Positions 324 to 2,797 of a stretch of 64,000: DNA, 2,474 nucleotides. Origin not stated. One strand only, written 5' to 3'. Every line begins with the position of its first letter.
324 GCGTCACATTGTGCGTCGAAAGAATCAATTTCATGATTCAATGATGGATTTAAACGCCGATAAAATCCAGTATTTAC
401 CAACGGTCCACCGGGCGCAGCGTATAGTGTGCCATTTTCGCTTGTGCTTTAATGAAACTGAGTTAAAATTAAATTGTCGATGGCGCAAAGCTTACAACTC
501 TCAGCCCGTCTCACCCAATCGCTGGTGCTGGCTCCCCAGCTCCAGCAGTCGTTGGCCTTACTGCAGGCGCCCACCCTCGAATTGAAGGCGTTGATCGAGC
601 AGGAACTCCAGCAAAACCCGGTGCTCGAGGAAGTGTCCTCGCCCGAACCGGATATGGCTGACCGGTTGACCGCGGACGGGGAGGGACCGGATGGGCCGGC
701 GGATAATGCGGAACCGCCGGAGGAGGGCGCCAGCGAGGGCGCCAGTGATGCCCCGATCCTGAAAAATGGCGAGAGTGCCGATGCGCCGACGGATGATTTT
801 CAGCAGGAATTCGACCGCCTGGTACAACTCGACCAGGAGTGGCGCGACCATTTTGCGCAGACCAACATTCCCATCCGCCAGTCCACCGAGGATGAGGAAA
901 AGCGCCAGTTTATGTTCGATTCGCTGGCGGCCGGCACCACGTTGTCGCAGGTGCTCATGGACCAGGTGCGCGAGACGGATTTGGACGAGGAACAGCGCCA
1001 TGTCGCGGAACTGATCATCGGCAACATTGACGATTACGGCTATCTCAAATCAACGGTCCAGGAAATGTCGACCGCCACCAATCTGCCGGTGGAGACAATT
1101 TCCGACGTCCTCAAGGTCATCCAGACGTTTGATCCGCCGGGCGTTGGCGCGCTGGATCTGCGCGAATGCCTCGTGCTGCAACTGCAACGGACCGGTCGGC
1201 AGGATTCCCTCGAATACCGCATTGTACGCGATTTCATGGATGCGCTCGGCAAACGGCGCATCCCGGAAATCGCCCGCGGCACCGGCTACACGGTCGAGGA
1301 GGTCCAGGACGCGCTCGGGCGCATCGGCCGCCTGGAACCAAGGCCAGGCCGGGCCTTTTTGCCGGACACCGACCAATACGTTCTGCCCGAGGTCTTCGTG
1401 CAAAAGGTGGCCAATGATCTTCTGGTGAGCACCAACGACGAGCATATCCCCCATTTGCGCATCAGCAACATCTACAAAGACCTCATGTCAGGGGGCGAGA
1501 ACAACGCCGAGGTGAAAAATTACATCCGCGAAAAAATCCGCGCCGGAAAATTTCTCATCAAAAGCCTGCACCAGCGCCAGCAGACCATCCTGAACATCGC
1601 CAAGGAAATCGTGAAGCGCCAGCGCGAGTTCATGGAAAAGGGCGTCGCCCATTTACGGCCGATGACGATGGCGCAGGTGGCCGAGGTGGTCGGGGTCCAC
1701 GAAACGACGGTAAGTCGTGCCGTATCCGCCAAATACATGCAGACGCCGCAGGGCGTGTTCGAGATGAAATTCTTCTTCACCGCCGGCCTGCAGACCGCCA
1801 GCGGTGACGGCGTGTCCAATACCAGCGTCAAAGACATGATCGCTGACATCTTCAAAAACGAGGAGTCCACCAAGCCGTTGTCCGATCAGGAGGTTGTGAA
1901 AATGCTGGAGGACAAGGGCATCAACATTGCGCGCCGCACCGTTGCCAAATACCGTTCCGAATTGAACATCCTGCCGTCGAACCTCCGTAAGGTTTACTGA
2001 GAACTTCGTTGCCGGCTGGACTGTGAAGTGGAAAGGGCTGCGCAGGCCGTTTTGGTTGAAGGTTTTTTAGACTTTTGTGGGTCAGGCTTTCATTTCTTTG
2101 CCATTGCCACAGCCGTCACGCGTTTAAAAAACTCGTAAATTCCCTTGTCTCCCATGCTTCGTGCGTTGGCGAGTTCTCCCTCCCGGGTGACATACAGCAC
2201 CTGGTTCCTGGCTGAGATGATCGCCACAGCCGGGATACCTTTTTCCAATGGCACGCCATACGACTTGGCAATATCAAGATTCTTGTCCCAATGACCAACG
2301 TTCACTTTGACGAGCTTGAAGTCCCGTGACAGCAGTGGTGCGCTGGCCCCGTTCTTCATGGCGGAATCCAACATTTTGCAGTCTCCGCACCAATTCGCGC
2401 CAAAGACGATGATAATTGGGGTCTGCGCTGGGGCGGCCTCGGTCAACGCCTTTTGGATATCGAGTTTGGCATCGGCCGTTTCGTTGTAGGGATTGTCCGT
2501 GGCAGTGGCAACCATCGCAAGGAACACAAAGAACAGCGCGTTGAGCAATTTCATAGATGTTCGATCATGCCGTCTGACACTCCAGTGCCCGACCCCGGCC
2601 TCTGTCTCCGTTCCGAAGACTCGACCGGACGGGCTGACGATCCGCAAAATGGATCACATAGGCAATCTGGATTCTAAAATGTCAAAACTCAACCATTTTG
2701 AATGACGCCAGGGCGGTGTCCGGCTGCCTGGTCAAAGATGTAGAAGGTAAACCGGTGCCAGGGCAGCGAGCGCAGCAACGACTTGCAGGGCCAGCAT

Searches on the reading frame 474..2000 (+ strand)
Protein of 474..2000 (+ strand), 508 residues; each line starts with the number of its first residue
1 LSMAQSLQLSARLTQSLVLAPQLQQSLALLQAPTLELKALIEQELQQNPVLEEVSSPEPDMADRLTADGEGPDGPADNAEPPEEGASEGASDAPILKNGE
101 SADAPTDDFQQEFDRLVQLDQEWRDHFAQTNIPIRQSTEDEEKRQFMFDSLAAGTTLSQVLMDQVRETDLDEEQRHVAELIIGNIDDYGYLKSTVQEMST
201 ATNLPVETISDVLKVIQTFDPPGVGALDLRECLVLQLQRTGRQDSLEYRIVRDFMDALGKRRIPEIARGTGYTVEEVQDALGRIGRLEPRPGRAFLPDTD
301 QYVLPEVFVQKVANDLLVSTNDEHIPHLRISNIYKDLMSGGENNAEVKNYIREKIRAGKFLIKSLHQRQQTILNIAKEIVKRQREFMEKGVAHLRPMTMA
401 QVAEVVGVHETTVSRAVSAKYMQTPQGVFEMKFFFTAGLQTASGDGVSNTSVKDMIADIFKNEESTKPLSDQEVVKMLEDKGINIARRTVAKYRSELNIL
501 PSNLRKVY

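Call 14: search_protein_families(library=pfam, proteins=[window:474-2000:+])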
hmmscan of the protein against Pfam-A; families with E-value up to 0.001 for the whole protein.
window:474-2000:+ (508 aa): 4 families
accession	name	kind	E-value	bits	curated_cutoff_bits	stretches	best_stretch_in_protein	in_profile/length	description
PF04552.19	Sigma54_DBD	-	5.1e-59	199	22.8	1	349-506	2-159/160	Sigma-54, DNA binding domain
PF04963.19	Sigma54_CBD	-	3.5e-54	183.8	22.9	1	151-334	6-185/185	Sigma-54 factor, core binding domain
PF00309.25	Sigma54_AID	-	1.6e-12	47.5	23.8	1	9-53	2-46/46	Sigma-54 factor, Activator interacting domain (AID)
PF13542.12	HTH_Tnp_ISL3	-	0.00061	19.6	27.4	0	393-417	23-47/51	Helix-turn-helix domain of transposase family ISL3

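Call 27: find_encoding_contigs(protein=window:474-2000:+, flank=10000, max_places=4)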
Protein window:474-2000:+ (508 aa): no gene with exactly this product is on record in the collection.

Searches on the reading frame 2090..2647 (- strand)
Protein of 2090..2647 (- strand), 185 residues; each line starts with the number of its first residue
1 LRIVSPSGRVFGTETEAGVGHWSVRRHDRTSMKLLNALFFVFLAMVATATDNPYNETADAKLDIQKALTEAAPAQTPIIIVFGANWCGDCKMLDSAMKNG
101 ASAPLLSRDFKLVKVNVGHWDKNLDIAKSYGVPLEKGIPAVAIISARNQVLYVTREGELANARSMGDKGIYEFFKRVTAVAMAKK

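Call 14: search_protein_families(library=pfam, proteins=[window:2090-2647:-])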
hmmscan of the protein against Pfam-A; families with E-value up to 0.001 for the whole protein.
window:2090-2647:- (185 aa): 3 families
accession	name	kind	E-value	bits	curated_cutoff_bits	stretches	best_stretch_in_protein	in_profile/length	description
PF13899.12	Thioredoxin_7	-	4.9e-10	39.9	27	1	63-144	5-81/83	Thioredoxin-like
PF00085.26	Thioredoxin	-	1.1e-08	35.4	23.5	1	74-148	17-83/103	Thioredoxin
PF14595.12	Thioredoxin_9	-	0.00019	21.8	25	1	75-151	41-111/129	Thioredoxin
